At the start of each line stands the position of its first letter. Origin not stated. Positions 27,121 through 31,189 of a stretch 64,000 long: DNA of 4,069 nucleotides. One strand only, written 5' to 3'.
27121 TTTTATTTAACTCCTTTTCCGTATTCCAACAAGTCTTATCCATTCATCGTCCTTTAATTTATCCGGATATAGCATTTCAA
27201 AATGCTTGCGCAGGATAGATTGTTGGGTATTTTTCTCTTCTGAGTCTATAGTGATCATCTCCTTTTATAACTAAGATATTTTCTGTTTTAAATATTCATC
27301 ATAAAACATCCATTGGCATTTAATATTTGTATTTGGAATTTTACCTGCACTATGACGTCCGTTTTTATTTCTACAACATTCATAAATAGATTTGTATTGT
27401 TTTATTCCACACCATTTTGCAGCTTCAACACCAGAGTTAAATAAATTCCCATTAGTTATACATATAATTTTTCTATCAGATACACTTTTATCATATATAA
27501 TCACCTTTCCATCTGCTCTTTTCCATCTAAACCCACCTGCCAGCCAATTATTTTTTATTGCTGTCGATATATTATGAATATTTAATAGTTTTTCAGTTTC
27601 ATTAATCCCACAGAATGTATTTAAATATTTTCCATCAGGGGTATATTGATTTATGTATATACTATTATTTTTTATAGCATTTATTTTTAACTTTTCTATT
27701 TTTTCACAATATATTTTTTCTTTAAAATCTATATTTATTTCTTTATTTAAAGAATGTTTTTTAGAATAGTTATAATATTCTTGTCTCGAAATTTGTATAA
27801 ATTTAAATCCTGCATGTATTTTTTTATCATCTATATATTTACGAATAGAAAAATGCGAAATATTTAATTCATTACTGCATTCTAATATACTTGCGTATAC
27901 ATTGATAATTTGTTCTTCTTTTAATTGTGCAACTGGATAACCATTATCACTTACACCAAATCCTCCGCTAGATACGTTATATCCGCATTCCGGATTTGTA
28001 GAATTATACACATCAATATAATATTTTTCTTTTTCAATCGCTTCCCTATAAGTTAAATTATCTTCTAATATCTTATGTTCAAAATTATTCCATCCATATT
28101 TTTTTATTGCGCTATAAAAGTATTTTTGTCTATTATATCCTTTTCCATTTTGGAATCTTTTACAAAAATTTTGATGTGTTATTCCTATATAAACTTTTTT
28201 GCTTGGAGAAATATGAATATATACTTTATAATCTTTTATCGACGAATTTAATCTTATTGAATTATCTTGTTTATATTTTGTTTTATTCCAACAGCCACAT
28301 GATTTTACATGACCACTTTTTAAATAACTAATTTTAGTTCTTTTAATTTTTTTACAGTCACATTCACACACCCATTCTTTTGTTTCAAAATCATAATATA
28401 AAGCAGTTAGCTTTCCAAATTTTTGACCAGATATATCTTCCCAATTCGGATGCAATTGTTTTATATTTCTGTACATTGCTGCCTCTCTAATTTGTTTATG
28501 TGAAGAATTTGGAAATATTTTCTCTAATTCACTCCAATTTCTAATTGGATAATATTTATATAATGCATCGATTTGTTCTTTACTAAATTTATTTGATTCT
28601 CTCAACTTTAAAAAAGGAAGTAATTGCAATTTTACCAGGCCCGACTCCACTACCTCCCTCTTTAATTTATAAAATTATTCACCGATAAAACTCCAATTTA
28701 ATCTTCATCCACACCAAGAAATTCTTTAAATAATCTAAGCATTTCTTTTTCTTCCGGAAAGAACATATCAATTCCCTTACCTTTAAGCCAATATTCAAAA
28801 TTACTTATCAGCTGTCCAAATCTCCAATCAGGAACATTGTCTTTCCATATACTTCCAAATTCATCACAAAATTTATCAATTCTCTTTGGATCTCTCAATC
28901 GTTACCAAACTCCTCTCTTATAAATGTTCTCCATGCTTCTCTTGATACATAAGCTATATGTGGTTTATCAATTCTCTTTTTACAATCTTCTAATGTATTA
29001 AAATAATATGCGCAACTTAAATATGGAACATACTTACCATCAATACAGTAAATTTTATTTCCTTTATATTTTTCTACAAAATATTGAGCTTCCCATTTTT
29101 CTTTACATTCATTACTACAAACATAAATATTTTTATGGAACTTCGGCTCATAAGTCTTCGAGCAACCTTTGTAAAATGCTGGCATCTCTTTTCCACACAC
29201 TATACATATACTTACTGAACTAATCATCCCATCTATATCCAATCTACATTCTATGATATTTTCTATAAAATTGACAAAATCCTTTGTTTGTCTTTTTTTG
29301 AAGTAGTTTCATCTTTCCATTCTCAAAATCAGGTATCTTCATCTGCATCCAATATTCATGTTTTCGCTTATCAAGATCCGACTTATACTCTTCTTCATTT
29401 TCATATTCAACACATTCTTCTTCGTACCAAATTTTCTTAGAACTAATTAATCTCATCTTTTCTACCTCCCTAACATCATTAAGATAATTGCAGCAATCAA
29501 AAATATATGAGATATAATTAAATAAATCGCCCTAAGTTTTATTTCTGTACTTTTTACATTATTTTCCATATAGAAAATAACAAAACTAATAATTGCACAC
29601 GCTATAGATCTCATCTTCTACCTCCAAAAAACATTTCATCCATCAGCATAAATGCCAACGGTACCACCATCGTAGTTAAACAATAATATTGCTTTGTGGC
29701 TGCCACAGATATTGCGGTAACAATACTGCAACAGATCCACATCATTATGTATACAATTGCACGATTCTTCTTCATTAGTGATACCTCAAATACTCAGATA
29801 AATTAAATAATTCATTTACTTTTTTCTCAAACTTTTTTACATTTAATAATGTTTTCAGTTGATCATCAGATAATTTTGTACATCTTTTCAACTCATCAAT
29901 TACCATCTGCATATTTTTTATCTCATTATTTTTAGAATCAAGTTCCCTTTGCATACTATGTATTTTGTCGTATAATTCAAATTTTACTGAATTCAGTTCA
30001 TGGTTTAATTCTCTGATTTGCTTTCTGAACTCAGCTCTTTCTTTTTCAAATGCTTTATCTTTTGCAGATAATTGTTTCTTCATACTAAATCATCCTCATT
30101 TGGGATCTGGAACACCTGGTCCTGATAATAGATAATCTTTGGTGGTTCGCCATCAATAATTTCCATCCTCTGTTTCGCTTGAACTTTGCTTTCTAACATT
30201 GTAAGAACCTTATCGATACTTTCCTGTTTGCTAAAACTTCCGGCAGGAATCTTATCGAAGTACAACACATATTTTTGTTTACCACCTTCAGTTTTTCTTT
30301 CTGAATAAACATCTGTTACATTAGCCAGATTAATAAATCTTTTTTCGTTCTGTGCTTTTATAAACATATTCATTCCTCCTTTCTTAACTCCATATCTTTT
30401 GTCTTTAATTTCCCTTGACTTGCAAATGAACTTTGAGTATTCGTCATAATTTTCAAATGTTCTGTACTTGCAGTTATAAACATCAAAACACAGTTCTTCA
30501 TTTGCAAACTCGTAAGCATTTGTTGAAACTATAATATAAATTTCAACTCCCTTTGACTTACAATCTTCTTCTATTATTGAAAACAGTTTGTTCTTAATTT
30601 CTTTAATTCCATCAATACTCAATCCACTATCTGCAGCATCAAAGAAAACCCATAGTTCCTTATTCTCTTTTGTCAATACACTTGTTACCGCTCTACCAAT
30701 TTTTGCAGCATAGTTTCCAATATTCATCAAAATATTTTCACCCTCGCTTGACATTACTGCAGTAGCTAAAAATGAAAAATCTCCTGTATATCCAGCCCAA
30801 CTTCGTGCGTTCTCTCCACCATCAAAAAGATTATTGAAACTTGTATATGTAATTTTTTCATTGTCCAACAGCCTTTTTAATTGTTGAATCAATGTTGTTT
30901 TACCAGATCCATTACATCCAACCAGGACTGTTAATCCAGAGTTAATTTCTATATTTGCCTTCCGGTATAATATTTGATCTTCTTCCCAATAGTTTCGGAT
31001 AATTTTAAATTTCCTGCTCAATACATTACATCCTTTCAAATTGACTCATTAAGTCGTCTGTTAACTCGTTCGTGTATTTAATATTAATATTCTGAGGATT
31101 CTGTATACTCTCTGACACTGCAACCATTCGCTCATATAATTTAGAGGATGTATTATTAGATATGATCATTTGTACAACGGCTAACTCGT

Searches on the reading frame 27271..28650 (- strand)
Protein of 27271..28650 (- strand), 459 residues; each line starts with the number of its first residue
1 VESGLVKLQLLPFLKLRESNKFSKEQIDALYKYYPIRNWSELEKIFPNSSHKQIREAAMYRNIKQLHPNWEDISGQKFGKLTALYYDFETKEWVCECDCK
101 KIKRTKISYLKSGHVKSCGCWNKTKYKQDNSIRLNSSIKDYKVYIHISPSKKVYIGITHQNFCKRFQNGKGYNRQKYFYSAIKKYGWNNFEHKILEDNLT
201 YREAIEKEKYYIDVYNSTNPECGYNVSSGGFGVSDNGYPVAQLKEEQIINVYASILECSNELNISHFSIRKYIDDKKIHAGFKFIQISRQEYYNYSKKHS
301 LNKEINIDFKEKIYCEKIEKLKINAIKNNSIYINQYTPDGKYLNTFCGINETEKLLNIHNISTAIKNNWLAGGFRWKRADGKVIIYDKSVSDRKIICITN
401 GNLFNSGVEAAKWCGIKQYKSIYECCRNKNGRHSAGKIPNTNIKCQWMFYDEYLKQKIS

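Call 39: search_protein_families(library=phrogs, proteins=[window:27271-28650:-], max_evalue=0.001)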
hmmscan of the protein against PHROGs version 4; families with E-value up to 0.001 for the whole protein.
window:27271-28650:- (459 aa): 6 families
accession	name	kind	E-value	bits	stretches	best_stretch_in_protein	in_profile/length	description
phrog_314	-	DNA, RNA and nucleotide metabolism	8.2e-16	59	1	141-431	179-377/574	homing endonuclease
phrog_374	-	DNA, RNA and nucleotide metabolism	8.2e-11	42.4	1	41-168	165-307/617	HNH endonuclease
phrog_7168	-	DNA, RNA and nucleotide metabolism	4.2e-10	40.5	1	150-358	12-217/284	homing endonuclease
phrog_5123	-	DNA, RNA and nucleotide metabolism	1e-09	39.5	1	144-231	6-93/152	homing endonuclease with GIY-YIG motif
phrog_22195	-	unknown function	3.4e-05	24.6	1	73-127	10-64/148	-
phrog_19446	-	DNA, RNA and nucleotide metabolism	7e-05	23.5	1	150-231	12-96/254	homing endonuclease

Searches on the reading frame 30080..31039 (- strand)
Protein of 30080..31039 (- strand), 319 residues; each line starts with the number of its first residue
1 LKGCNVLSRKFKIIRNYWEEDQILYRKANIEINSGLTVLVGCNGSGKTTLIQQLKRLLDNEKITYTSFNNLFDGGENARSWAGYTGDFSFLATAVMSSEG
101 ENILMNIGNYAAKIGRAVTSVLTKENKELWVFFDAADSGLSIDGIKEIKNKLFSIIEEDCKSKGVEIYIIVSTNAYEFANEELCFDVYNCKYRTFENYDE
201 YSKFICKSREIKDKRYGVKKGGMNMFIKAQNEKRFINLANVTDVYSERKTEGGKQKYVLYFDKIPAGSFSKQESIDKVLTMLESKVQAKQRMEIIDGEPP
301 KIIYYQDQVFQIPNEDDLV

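Call 39: search_protein_families(library=phrogs, proteins=[window:30080-31039:-], max_evalue=0.001)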
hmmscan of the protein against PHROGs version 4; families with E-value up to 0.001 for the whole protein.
window:30080-31039:- (319 aa): 8 families
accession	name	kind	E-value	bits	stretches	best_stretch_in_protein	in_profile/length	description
phrog_7507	-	unknown function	8.5e-06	26.3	1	28-69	18-57/483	-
phrog_3940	-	unknown function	9.5e-06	25.7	1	28-80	19-81/537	-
phrog_800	-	head and packaging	2.5e-05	24.1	1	32-62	30-60/511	terminase small subunit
phrog_2392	-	moron, auxiliary metabolic gene and host takeover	2.7e-05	23.7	1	17-60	489-533/726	ABC transporter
phrog_8323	-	unknown function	0.0004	20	1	29-76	66-113/623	-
phrog_9802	-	unknown function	0.00041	20.5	1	25-61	16-52/438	-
phrog_4747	-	unknown function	0.00049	20.3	1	34-68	22-56/610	-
phrog_2071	-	other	0.00092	20.1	0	33-65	15-46/282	ATPase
